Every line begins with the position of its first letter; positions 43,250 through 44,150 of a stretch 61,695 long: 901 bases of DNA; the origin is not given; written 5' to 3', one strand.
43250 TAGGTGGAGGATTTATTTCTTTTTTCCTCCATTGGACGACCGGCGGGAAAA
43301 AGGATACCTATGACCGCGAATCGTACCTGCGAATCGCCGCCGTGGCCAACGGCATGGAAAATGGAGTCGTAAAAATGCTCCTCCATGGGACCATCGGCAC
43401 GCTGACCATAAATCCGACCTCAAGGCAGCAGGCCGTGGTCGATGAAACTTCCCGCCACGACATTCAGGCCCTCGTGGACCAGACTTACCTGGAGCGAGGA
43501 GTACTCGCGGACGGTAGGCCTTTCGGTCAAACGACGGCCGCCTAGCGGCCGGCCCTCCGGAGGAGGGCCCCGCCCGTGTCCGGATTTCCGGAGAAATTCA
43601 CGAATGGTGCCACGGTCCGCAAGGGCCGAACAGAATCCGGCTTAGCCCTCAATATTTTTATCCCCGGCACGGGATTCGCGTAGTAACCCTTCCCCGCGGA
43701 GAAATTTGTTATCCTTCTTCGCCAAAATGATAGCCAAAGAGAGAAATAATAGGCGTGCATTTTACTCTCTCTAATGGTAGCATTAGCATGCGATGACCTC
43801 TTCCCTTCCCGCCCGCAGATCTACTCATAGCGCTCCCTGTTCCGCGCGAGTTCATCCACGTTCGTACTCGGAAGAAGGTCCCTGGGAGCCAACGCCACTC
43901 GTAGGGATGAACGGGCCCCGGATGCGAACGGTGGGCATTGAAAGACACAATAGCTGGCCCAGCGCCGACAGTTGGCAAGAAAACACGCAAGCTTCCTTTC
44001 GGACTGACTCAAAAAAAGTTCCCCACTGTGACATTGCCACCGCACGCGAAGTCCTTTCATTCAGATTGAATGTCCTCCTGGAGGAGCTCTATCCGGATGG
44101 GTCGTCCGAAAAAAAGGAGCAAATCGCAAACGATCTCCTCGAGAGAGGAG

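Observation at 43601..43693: Orphan rnpB 3' fragment is conserved far better than the duplicated coding sequence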

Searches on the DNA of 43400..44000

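Call 49: search_rna_families(source=window, start=43400, end=44000, threshold=evalue, max_evalue=10, show_alignments=2)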
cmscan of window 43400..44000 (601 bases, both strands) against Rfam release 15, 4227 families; matches with E-value up to 10: 5.
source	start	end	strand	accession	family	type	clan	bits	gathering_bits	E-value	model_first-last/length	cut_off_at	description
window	43423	43460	-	RF02468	Ms_IGR-4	Gene; sRNA;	-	16.7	55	4.1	1-38/38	no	Mycobacterium sRNA Ms_IGR-4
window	43503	43623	-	RF01453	RCNMV_TE_DR1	Cis-reg;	-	14.9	80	0.85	1-138/138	no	3'TE-DR1 translation enhancer element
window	43536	43616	+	RF01527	CrfA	Gene; sRNA;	-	14.7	38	3.8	1-136/136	no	Caulobacter sRNA CrfA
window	43462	43649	-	RF02830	Scr1601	Gene; sRNA;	-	11.6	100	6.1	1-209/209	no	Streptomyces RNA 1601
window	43903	43959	+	RF01136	sR28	Gene; snRNA; snoRNA; CD-box;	-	11.3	39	2.5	1-55/55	no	Small nucleolar RNA sR28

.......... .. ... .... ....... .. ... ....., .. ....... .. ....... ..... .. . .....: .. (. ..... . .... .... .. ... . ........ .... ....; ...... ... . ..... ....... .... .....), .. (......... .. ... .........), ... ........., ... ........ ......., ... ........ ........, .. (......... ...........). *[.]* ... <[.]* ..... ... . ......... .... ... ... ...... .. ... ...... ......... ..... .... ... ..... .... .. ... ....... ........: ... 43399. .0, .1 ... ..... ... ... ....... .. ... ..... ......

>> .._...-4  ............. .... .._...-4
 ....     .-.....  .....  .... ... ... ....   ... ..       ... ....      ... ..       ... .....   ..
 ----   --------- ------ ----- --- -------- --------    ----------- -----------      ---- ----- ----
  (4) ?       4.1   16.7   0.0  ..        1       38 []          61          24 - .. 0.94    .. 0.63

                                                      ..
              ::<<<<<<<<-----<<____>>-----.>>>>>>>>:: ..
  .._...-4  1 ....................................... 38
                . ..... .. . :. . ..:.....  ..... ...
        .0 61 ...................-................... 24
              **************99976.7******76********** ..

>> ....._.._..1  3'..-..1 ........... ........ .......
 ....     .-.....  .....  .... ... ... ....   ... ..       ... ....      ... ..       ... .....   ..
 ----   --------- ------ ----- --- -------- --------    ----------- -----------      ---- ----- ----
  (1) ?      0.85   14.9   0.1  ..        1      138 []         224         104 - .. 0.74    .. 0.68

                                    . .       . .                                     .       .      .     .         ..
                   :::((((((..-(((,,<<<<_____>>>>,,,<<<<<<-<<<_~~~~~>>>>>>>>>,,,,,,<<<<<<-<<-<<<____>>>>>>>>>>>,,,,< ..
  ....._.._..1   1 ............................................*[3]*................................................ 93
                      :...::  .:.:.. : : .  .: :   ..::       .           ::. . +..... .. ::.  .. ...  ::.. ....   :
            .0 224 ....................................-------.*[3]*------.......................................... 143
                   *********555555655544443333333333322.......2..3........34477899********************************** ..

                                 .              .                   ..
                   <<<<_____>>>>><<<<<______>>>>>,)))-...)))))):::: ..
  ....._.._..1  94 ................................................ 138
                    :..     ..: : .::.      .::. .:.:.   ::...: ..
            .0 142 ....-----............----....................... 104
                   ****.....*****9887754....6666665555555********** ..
